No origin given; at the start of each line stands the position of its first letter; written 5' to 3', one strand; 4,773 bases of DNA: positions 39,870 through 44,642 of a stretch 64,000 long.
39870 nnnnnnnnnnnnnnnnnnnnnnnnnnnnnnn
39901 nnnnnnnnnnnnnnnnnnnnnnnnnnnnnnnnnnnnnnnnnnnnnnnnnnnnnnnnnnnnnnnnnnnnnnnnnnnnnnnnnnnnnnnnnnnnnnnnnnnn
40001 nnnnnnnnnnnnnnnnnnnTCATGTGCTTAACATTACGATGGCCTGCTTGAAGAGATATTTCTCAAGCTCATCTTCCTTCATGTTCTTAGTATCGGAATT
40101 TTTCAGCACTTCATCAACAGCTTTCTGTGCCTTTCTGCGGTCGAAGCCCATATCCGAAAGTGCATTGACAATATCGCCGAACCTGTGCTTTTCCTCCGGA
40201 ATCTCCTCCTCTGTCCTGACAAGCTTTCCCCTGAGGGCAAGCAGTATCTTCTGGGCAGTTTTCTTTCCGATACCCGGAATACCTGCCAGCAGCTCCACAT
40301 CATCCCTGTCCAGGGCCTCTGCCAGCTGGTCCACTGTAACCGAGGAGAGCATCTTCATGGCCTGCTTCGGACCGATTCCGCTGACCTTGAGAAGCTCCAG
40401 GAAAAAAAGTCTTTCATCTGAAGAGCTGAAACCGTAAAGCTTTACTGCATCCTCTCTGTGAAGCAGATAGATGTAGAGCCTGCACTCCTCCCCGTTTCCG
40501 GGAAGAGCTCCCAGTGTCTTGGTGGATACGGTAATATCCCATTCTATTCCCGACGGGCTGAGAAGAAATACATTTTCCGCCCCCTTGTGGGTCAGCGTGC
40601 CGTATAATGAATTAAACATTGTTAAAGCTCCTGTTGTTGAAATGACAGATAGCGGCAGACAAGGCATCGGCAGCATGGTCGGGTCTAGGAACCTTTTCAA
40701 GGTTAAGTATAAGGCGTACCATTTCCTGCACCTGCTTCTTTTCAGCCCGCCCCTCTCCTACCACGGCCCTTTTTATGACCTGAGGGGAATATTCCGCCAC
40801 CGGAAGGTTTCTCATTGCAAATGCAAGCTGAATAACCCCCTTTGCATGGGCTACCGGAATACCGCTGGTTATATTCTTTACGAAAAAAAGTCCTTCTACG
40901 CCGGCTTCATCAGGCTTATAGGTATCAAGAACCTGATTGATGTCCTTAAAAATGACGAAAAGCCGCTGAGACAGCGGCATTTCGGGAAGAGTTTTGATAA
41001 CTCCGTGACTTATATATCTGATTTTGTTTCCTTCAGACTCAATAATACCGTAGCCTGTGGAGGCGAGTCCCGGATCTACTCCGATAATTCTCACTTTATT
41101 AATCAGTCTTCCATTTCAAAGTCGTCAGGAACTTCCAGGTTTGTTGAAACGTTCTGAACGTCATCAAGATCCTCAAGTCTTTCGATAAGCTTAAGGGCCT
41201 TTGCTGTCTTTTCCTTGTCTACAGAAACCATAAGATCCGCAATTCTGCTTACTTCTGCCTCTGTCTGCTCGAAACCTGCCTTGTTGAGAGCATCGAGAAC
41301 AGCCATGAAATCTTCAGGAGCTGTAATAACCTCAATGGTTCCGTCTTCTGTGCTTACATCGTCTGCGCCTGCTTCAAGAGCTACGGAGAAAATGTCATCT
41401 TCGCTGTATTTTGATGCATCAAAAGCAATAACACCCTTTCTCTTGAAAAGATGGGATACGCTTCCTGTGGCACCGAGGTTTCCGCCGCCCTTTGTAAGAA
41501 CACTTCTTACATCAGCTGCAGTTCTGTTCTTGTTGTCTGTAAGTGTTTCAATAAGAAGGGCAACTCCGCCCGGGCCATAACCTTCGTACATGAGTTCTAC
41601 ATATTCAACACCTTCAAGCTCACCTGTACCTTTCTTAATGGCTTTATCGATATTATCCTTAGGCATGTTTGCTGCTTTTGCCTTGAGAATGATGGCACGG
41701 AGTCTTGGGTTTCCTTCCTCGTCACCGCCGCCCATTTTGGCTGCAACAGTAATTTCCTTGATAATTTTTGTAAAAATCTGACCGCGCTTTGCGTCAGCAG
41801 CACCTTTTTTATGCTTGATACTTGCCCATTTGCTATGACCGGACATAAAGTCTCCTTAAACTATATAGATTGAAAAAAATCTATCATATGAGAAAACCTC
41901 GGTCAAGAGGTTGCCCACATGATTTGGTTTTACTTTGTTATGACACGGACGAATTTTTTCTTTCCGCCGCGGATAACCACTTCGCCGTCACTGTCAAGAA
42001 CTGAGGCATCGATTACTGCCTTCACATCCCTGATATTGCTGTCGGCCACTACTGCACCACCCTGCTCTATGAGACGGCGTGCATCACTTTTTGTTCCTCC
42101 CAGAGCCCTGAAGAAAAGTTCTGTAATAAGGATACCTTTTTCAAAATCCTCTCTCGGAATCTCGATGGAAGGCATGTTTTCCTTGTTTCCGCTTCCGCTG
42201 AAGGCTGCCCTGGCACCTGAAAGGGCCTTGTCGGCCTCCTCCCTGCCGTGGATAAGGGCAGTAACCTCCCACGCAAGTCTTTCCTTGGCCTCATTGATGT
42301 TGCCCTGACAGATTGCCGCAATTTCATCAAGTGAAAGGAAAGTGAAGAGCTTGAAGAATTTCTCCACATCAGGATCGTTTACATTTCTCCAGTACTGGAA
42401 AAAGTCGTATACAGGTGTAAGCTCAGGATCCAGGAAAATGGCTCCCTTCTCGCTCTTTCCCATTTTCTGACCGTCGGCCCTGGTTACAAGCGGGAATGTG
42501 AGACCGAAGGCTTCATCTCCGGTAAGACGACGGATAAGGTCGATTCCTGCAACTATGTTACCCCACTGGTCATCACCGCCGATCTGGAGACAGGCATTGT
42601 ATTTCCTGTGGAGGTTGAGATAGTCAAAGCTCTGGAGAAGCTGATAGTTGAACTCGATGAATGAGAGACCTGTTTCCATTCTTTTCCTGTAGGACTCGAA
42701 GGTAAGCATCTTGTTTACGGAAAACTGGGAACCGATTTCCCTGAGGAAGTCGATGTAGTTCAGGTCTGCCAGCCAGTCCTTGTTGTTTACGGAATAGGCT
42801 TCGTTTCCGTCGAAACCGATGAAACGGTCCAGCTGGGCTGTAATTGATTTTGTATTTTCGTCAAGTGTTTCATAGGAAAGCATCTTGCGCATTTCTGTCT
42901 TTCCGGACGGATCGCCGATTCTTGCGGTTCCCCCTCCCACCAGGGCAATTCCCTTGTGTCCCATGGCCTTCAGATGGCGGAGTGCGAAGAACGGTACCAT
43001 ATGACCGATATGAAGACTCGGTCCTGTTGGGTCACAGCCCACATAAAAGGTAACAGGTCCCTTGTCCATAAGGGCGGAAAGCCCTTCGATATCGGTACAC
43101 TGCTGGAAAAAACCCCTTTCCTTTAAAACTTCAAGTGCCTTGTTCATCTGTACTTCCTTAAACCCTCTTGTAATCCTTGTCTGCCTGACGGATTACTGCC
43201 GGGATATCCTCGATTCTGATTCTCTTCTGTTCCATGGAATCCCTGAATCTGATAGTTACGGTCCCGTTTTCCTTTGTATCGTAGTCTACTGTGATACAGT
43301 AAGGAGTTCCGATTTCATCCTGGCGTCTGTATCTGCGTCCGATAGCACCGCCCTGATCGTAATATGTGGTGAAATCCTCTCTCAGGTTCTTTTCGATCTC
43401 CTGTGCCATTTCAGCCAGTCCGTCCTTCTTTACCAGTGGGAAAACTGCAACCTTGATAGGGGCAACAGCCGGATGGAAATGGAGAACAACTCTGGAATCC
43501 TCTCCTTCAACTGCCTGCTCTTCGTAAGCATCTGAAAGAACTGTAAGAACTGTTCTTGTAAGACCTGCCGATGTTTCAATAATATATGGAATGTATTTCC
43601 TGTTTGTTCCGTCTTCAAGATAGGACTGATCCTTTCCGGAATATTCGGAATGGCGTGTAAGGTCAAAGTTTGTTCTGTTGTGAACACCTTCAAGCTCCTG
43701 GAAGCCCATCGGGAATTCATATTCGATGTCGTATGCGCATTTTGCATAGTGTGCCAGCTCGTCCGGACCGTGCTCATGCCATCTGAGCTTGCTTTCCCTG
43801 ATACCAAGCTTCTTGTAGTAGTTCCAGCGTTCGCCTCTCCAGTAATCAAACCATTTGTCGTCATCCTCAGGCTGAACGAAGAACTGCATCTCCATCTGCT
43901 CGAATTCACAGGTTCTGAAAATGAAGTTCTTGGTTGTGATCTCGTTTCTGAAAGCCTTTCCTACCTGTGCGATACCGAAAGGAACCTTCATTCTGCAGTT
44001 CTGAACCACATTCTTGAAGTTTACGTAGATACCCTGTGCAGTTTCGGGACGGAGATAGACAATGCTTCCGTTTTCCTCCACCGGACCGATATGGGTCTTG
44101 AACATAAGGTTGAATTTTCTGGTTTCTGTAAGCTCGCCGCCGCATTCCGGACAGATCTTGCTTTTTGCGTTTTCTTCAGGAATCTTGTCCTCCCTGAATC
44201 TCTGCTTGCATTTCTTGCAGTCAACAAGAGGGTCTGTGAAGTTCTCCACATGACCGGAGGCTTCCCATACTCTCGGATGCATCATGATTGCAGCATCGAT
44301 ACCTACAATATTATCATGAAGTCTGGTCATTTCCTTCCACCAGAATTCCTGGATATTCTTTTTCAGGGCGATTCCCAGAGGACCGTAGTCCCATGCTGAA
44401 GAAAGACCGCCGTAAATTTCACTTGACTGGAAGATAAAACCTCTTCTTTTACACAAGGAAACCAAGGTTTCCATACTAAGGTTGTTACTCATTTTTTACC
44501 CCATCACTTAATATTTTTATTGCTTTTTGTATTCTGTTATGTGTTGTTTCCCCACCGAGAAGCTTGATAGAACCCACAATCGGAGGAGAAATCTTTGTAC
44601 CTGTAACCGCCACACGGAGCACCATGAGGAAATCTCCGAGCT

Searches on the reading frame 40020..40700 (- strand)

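Call 29: search_protein_families(library=pfam, proteins=[window:40020-40700:-], max_evalue=0.00001)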
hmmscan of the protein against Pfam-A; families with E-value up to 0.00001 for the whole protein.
window:40020-40700:- (226 aa): 4 families
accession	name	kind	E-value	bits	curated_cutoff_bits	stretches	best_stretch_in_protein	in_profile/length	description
PF14520.12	HHH_5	-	1.3e-18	67.7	27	1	100-157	1-56/57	Helix-hairpin-helix domain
PF01330.27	RuvA_N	-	2.4e-14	53.6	23.6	1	28-90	1-61/61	RuvA N terminal domain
PF00633.29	HHH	-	5.2e-09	36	24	0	133-154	8-29/30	Helix-hairpin-helix motif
PF01367.25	5_3_exonuc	-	9.8e-06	26.4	40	0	133-155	15-37/97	5'-3' exonuclease, C-terminal SAM fold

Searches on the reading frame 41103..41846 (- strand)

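Call 29: search_protein_families(library=pfam, proteins=[window:41103-41846:-], max_evalue=0.00001)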
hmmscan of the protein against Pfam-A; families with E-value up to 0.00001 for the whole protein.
window:41103-41846:- (247 aa): 2 families
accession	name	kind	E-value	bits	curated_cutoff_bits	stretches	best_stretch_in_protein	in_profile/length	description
PF01709.26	Transcrip_reg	-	1.8e-58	197.2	27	1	82-237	1-160/160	TACO1/YebC second and third domain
PF20772.2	TACO1_YebC_N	-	2.2e-34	118.2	36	1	5-76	1-73/73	TACO1/YebC protein N-terminal domain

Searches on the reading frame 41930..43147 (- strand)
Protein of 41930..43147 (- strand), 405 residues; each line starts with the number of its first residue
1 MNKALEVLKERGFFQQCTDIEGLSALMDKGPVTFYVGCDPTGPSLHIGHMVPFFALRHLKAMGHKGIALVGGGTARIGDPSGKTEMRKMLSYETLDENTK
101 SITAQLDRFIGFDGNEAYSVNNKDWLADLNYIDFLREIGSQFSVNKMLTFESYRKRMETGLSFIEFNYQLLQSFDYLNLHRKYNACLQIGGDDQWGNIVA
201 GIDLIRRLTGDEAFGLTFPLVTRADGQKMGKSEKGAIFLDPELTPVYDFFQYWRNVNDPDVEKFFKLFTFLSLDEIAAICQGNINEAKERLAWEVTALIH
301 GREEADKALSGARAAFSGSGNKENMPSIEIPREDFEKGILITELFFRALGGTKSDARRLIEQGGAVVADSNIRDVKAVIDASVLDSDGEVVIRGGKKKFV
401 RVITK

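Call 29: search_protein_families(library=pfam, proteins=[window:41930-43147:-], max_evalue=0.00001)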
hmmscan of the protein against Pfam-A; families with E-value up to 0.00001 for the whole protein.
window:41930-43147:- (405 aa): 1 family
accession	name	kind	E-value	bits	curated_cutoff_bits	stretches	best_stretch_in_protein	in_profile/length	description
PF00579.31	tRNA-synt_1b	-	6.7e-83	278.8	21.1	1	29-316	3-291/292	tRNA synthetases class I (W and Y)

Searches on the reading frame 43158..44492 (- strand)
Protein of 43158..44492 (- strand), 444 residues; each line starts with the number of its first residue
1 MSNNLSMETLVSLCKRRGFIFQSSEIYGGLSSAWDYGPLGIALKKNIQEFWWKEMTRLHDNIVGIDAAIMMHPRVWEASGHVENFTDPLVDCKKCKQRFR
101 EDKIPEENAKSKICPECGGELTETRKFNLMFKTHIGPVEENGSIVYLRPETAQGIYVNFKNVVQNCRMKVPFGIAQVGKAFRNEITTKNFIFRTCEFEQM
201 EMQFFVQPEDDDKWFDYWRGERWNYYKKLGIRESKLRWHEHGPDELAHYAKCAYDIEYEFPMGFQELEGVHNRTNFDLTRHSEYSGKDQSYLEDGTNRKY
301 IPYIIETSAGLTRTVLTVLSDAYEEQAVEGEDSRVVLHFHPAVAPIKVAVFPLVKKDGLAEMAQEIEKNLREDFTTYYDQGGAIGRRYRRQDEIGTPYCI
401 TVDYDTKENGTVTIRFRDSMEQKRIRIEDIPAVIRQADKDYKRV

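Call 29: search_protein_families(library=pfam, proteins=[window:43158-44492:-], max_evalue=0.00001)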
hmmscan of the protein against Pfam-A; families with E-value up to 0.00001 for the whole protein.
window:43158-44492:- (444 aa): 2 families
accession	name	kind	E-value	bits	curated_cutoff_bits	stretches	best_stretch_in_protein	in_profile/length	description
PF03129.25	HGTP_anticodon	-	3.5e-22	78.8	21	1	347-436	1-93/94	Anticodon binding domain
PF00587.30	tRNA-synt_2b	-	1.2e-11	45.5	29.3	1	139-320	5-177/179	tRNA synthetase class II core domain (G, H, P, S and T)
